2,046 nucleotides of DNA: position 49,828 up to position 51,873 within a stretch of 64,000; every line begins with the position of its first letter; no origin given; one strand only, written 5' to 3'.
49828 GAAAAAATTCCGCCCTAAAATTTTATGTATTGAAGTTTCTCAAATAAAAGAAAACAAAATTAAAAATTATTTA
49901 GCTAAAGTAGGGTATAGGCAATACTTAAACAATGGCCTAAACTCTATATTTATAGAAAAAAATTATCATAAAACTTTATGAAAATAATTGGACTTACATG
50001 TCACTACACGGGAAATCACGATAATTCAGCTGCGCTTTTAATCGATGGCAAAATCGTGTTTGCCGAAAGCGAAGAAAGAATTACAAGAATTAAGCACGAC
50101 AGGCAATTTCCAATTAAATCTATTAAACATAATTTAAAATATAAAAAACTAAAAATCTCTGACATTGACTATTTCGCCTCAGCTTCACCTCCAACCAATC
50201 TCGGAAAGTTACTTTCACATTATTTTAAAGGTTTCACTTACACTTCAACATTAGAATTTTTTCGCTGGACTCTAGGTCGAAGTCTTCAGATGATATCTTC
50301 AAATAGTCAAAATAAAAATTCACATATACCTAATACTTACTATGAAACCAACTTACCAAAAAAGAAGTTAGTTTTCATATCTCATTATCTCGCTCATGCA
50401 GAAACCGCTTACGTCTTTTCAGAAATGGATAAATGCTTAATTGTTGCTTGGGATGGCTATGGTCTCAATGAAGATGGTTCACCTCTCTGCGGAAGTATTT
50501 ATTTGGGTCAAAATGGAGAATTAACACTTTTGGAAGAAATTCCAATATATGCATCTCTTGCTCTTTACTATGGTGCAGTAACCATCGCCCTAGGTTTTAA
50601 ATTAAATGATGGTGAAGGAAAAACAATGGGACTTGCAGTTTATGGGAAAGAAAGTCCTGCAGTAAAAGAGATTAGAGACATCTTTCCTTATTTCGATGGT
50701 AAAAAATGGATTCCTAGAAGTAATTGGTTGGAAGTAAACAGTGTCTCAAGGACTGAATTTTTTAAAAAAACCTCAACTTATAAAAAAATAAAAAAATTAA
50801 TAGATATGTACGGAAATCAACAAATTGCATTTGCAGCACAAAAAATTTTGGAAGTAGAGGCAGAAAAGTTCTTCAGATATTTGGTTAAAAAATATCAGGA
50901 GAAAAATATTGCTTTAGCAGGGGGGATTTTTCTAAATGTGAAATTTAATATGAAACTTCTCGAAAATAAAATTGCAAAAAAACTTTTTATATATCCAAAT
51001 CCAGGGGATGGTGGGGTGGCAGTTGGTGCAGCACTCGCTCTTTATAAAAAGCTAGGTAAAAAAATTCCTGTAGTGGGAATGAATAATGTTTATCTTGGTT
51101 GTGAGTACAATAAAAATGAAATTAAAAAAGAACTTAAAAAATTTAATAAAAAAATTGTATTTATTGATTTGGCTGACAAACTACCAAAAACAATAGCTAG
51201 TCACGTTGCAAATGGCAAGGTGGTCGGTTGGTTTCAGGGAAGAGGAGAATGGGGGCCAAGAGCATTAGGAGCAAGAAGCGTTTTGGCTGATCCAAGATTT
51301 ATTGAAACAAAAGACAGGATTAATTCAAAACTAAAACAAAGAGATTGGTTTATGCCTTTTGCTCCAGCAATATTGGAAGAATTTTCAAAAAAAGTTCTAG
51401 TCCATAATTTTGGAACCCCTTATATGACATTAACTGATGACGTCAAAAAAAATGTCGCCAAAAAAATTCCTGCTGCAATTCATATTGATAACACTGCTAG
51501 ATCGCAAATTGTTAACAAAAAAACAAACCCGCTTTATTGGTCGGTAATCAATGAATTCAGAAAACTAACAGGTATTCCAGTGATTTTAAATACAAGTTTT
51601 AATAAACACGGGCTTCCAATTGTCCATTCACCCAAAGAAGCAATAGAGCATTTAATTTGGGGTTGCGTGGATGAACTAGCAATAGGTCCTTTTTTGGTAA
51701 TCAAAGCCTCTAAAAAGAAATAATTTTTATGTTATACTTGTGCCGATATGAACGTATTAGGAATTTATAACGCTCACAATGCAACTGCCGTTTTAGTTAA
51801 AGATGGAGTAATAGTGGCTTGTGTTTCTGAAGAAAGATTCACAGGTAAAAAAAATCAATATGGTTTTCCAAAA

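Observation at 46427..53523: Glycan-decoration cassette: fcl, GT4, class I methyltransferase, FkbM methyltransferase and two tandem NodU/CmcH carbamoyltransferases.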

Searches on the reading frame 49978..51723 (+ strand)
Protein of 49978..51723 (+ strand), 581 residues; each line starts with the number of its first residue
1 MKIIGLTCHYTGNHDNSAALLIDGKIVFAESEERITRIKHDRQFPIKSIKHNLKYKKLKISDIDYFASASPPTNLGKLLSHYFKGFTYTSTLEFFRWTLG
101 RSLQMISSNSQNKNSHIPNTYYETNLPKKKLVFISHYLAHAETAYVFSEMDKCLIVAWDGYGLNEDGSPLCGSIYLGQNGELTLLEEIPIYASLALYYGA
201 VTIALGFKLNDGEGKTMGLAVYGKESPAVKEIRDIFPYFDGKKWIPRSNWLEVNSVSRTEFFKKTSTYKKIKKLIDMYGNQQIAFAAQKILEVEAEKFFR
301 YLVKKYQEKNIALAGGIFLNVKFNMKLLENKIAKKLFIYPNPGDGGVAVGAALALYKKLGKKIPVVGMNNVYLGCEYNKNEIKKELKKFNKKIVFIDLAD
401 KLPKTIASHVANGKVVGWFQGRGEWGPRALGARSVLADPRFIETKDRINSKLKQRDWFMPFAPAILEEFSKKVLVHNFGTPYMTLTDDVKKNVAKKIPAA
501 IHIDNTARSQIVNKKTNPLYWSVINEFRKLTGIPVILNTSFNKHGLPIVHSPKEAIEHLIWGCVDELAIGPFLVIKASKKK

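Call 3: search_protein_families(library=pfam, proteins=[window:49978-51723:+])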
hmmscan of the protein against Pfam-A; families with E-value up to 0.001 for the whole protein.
window:49978-51723:+ (581 aa): 2 families
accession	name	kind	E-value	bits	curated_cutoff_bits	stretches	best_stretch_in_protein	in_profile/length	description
PF16861.10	Carbam_trans_C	-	1.6e-62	210.5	27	1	407-576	1-170/170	Carbamoyltransferase C-terminus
PF02543.21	Carbam_trans_N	-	1.4e-36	127.1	24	1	2-353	1-346/346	Carbamoyltransferase N-terminus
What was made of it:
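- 49978..51723 (+): CT1: class III (TobZ-type) O-carbamoyltransferase of 581 aa with no dimerisation domain. NCBI names it 'hypothetical protein HY044_02940'. Pfam PF02543 and PF16861 (call 3).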

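Call 4: search_protein_families(library=ncbifam, proteins=[window:49978-51723:+])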
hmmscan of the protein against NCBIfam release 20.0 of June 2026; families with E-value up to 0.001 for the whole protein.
window:49978-51723:+ (581 aa): 2 families
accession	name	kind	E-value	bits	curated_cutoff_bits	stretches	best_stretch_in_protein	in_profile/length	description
NF041651.1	nodul_NodU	equivalog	7e-43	147.2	1000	1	260-569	256-547/556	nodulation protein NodU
TIGR00143.1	hypF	equivalog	7.6e-09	34.3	466.1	0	261-355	642-740/741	carbamoyltransferase HypF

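Call 13: search_solved_structures(query=window:49978-51723:+, show_alignments=2, max_evalue=0.001)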
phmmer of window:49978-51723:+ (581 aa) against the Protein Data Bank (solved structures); distinct sequences matched with E-value up to 0.001: 12.
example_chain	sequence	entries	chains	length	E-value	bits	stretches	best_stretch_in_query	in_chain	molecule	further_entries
3ven_A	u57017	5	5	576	2.5e-73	250.9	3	276-576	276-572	O-carbamoyltransferase TobZ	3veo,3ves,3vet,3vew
3ver_A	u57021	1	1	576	4.8e-73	249.9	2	276-576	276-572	O-carbamoyltransferase TobZ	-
3vf4_A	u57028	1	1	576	1.3e-72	248.6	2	276-576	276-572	O-carbamoyltransferase TobZ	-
3vf2_A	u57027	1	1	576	1.7e-72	248.1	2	276-576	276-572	O-carbamoyltransferase TobZ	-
3vez_A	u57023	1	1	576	3.3e-72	247.2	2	276-576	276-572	O-carbamoyltransferase TobZ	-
3vex_A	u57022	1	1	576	4.1e-72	246.9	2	276-576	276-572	O-carbamoyltransferase TobZ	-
7xb6_A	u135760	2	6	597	3.5e-71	243.8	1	11-576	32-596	Carbamoyltransferase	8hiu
9s2t_A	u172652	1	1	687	1.3e-62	215.5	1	128-576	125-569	Decarbamoylnovobiocin carbamoyltransferase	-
7vyj_A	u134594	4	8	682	5.1e-61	210.2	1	14-574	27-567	GdmN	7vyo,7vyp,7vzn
7vzu_A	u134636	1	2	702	5.7e-61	210.1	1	14-574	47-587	GdmN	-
7vx0_A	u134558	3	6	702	5.7e-61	210.1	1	14-574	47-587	GdmN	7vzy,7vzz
7vzq_A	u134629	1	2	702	1.8e-60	208.4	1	14-574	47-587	GdmN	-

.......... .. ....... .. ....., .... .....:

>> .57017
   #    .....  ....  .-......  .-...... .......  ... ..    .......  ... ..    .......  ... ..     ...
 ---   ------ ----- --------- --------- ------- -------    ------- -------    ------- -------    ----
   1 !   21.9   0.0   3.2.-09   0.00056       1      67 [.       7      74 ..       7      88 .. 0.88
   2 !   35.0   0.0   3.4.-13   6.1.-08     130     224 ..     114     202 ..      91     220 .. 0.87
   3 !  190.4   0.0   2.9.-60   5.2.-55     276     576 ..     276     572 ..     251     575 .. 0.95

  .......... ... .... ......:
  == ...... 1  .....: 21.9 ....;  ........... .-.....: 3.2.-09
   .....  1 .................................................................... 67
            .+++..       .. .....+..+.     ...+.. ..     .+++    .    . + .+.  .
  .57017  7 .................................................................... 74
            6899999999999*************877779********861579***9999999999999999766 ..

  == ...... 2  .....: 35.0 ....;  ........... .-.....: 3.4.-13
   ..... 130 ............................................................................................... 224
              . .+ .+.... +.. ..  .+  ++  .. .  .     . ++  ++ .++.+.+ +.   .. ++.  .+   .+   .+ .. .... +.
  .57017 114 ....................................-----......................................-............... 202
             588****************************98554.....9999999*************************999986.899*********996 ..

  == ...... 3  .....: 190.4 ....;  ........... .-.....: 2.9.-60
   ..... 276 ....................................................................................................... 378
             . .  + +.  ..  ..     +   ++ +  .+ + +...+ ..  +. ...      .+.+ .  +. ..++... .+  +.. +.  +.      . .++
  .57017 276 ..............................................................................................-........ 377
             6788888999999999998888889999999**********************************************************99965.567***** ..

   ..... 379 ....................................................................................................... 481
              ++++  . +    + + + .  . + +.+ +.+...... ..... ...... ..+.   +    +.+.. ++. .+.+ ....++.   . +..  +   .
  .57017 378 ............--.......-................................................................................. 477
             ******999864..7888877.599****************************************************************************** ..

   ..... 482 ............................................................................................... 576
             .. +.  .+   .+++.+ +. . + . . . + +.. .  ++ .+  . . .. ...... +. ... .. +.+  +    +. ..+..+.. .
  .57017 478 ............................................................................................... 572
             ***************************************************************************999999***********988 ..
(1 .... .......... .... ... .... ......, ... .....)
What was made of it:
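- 49978..51723 (+): TobZ E 2.5e-73 (call 13).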

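Call 15: find_encoding_contigs(protein=window:49978-51723:+, flank=10000, max_places=6)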
Protein window:49978-51723:+ (581 aa): 2 contigs read that carry it; 1 place shown.
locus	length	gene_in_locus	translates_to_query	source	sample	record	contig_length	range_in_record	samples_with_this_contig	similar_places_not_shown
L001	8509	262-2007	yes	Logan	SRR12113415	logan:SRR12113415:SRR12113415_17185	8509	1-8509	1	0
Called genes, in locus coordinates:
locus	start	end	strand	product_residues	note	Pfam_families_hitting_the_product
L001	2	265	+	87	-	?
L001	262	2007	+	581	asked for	PF02543:Carbam_trans_N, PF16861:Carbam_trans_C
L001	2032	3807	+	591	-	PF02543:Carbam_trans_N, PF00814:TsaD (weak), PF16861:Carbam_trans_C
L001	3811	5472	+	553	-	-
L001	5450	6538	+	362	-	PF00070:Pyr_redox (faint), PF01266:DAO, PF07992:Pyr_redox_2 (faint)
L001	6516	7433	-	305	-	PF02729:OTCace_N, PF00185:OTCace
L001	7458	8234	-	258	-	PF00535:Glycos_transf_2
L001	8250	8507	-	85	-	?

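Call 16: find_homologous_proteins(query=window:49978-51723:+, max_evalue=1e-20)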
Query window:49978-51723:+ (581 aa): 7638 proteins with E <= 1e-20 among 8000 candidates; the best 120 are listed.
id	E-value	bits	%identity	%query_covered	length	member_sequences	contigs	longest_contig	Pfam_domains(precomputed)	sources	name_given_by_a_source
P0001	0.0e+0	1329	100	100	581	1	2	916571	PF02543.22,PF16861.11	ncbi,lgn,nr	ncbi:MAG: hypothetical protein HY044_02940 [Candidatus Woesebacteria bacterium]|nr:MAG: hypothetical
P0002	3.9e-275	932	70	99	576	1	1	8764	PF02543.22,PF16861.11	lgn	-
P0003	5.7e-269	912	68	99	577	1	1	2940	PF02543.22,PF16861.11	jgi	jgi:carbamoyltransferase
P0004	5.4e-268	909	67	99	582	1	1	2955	PF02543.22,PF16861.11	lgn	-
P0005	6.0e-265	898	66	99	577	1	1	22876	PF02543.22,PF16861.11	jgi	jgi:carbamoyltransferase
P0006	8.0e-265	898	67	100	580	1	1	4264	PF02543.22,PF16861.11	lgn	-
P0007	4.3e-264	896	66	99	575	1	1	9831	PF02543.22,PF16861.11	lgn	-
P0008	4.7e-257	872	64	99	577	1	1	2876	PF02543.22,PF16861.11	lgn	-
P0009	5.4e-256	869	64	99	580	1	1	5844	PF02543.22,PF16861.11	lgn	-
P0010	5.0e-253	859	64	100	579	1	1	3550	PF02543.22,PF16861.11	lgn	-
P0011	4.5e-251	853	62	99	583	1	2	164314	PF02543.22,PF16861.11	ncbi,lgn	-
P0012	1.3e-250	851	63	99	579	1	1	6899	PF02543.22,PF16861.11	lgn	-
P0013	6.7e-250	849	62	99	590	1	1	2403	PF02543.22,PF16861.11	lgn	-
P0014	1.2e-248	845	62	99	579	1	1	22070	PF02543.22,PF16861.11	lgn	-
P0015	1.2e-248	845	62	99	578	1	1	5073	PF02543.22,PF16861.11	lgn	-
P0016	1.6e-248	844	63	99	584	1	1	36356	PF02543.22,PF16861.11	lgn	-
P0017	3.4e-248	843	62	99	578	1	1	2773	PF02543.22,PF16861.11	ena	-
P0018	2.4e-247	840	62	99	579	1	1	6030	PF02543.22,PF16861.11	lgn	-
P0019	3.8e-246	836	60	99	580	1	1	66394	PF02543.22,PF16861.11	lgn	-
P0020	1.0e-245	835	61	99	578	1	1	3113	PF02543.22,PF16861.11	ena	-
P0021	1.1e-245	835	62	99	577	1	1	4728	PF02543.22,PF22521.3,PF16861.11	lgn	-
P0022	1.4e-245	835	62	99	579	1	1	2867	PF02543.22,PF16861.11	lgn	-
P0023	1.6e-245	834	61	100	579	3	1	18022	PF02543.22,PF16861.11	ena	-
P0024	1.8e-245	834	61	99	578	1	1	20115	PF02543.22,PF16861.11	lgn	-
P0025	4.8e-245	833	62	99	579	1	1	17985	PF02543.22,PF16861.11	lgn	-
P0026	1.5e-244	831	62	99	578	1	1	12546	PF02543.22,PF16861.11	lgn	-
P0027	2.6e-243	827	61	99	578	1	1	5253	PF02543.22,PF16861.11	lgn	-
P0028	6.3e-243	826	63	99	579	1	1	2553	PF02543.22,PF16861.11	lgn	-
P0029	8.8e-243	825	62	99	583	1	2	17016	PF02543.22,PF16861.11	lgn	-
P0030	3.2e-242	823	61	99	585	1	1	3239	PF02543.22,PF16861.11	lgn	-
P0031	1.8e-240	818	61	99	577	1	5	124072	PF02543.22,PF16861.11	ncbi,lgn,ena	-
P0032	4.6e-237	806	60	99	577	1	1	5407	PF02543.22,PF16861.11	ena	-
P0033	6.1e-237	806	60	100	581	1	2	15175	PF02543.22,PF16861.11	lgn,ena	-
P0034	3.2e-236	804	60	99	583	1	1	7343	PF02543.22,PF16861.11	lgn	-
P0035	4.6e-232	790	58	98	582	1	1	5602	PF02543.22,PF16861.11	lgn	-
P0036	4.4e-230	783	57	99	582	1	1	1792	PF02543.22,PF16861.11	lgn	-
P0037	2.9e-222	758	58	99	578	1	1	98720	PF02543.22,PF16861.11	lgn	-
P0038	1.3e-220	752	60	99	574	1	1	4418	PF02543.22,PF16861.11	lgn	-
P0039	1.9e-219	748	57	99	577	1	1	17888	PF02543.22,PF16861.11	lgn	-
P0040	4.0e-219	747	58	99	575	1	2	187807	PF02543.22,PF16861.11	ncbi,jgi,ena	-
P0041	1.2e-217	742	58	99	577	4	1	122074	PF02543.22,PF16861.11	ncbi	-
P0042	2.4e-217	741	59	99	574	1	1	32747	PF02543.22,PF16861.11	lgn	-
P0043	3.4e-214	731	56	100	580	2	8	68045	PF02543.22,PF16861.11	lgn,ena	-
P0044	1.5e-211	722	54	100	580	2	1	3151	PF02543.22,PF16861.11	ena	-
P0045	8.5e-211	720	57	99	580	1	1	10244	PF02543.22,PF16861.11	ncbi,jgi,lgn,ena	-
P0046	2.2e-196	672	69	72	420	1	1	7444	PF02543.22,PF16861.11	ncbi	ncbi:MAG: carbamoyltransferase C-terminal domain-containing protein, partial [Patescibacteria group 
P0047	1.5e-195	669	52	99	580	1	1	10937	PF02543.22,PF16861.11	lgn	-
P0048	4.5e-191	655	51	100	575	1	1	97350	PF02543.22,PF16861.11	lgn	-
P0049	3.6e-187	642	50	100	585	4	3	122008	PF02543.22,PF16861.11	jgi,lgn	-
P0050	1.6e-186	640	51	99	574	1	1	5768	PF02543.22,PF16861.11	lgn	-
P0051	1.6e-184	633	73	65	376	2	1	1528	PF02543.22,PF16861.11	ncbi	-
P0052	3.4e-182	625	50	99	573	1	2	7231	PF02543.22,PF16861.11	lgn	-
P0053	9.0e-181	621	51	99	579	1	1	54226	PF02543.22,PF16861.11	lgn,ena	-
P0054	1.1e-180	620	51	98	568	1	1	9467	PF02543.22,PF16861.11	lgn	-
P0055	1.1e-179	617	51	99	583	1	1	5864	PF02543.22,PF16861.11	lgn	-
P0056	4.9e-179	615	51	99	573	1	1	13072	PF02543.22,PF16861.11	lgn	-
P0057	5.4e-179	615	49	100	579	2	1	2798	PF02543.22,PF16861.11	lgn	-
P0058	5.5e-179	615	51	99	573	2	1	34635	PF02543.22,PF16861.11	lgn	-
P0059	7.8e-178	611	48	100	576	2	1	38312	PF02543.22,PF16861.11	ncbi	-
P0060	1.0e-176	607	49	100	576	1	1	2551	PF02543.22,PF16861.11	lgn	-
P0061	1.8e-176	606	48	99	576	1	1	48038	PF02543.22,PF16861.11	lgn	-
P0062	1.5e-175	603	48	99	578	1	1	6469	PF02543.22,PF16861.11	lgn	-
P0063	2.1e-175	603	49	100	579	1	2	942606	PF02543.22,PF16861.11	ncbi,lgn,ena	-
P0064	2.8e-175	602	60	73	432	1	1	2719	PF02543.22,PF16861.11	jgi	jgi:carbamoyltransferase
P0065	4.4e-175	602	50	99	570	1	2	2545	PF02543.22,PF16861.11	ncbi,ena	-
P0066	1.9e-174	600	48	99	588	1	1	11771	PF02543.22,PF16861.11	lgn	-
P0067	8.2e-174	598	49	99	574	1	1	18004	PF02543.22,PF16861.11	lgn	-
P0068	2.2e-173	596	49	99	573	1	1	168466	PF02543.22,PF16861.11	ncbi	-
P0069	6.0e-173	595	48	99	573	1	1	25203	PF02543.22,PF16861.11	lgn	-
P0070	9.0e-173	594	48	99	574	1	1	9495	PF02543.22,PF16861.11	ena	-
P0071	1.4e-172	594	48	99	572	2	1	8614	PF02543.22,PF16861.11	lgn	-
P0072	1.5e-172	593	48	99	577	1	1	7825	PF02543.22,PF16861.11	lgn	-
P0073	8.3e-172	591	48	99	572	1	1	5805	PF02543.22,PF16861.11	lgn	-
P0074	1.0e-171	591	47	99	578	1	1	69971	PF02543.22,PF16861.11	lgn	-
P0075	1.5e-171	590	48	99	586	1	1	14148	PF02543.22,PF16861.11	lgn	-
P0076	4.7e-171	588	48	99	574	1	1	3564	PF02543.22,PF16861.11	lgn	-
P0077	1.2e-170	587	49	99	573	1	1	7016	PF02543.22,PF16861.11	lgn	-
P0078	1.3e-170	587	49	100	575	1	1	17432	PF02543.22,PF16861.11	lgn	-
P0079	2.4e-170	586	47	99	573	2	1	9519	PF02543.22,PF16861.11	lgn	-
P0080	3.5e-170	586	48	99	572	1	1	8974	PF02543.22,PF16861.11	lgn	-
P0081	4.7e-170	585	48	99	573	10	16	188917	PF02543.22,PF16861.11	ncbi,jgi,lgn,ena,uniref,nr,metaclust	ncbi:hypothetical protein A2130_03660 [Candidatus Woesebacteria bacterium GWC2_33_12]|uniref:Carbamo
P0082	7.6e-170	584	48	99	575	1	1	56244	PF02543.22,PF16861.11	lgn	-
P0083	1.4e-169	584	48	100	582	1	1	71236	PF02543.22,PF16861.11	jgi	-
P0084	4.6e-167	575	47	99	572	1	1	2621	PF02543.22,PF16861.11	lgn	-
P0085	7.4e-166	571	47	99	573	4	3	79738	PF02543.22,PF16861.11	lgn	-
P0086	3.4e-160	553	45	100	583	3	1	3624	PF02543.22,PF16861.11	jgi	jgi:carbamoyltransferase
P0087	3.4e-160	553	46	99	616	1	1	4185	PF02543.22,PF22521.3,PF16861.11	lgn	-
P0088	9.8e-160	551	46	99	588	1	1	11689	PF02543.22,PF16861.11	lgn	-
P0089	2.1e-159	550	47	100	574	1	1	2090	PF02543.22,PF16861.11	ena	-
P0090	1.7e-157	544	46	99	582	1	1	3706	PF02543.22,PF16861.11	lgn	-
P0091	2.2e-156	540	45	99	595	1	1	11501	PF02543.22,PF16861.11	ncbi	-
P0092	2.4e-154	533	46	98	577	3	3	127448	PF02543.22,PF22521.3,PF16861.11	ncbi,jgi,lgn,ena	-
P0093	7.4e-154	532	45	99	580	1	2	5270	PF02543.22,PF16861.11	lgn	-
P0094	1.7e-153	531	46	100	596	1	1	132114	PF02543.22,PF16861.11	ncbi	-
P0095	2.6e-153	530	45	100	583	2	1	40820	PF02543.22,PF16861.11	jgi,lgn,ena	-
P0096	3.1e-153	530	46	99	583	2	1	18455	PF02543.22,PF16861.11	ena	-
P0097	1.1e-152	528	44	99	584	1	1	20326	PF02543.22,PF16861.11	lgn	-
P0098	2.7e-152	527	70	56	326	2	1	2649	PF02543.22,PF16861.11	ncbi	ncbi:MAG: carbamoyltransferase C-terminal domain-containing protein, partial [Patescibacteria group 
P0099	4.6e-152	526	44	99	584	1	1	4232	PF02543.22,PF16861.11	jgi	-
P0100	1.1e-151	525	46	99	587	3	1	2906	PF02543.22,PF16861.11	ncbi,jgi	-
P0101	1.4e-151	524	45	99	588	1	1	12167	PF02543.22,PF16861.11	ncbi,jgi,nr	ncbi:MAG: hypothetical protein EHM72_03415 [Calditrichaeota bacterium]|nr:MAG: hypothetical protein 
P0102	9.0e-151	522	44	99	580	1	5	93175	PF02543.22,PF16861.11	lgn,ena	-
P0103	9.6e-151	521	46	98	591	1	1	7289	PF02543.22,PF16861.11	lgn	-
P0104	9.9e-151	521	45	99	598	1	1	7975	PF02543.22,PF16861.11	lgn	-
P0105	1.2e-150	521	45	98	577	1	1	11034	PF02543.22,PF22521.3,PF16861.11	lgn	-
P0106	1.5e-150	521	45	98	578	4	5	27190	PF02543.22,PF16861.11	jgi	-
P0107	1.6e-150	521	45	100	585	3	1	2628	PF02543.22,PF16861.11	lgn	-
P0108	2.0e-150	520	46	97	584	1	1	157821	PF02543.22,PF22521.3,PF16861.11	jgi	jgi:carbamoyltransferase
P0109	2.5e-150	520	44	99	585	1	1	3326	PF02543.22,PF16861.11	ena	-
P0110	2.7e-150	520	44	99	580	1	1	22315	PF02543.22,PF16861.11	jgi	jgi:carbamoyltransferase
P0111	5.2e-150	519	44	99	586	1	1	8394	PF02543.22,PF16861.11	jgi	-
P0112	8.9e-150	518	44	99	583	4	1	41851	PF02543.22,PF16861.11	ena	-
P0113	1.3e-149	518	44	99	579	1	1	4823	PF02543.22,PF16861.11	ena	-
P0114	1.5e-149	518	45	98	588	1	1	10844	PF02543.22,PF16861.11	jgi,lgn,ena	-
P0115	5.0e-149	516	45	99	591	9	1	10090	PF02543.22,PF16861.11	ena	-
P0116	6.3e-149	515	45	100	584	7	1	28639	PF02543.22,PF16861.11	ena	-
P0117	6.7e-149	515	44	99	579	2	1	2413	PF02543.22,PF16861.11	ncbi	-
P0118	1.1e-148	515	45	99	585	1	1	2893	PF02543.22,PF16861.11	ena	-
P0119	1.1e-148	515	45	99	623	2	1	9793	PF02543.22,PF22521.3,PF16861.11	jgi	jgi:carbamoyltransferase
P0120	1.8e-148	514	45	100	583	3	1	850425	PF02543.22,PF16861.11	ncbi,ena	-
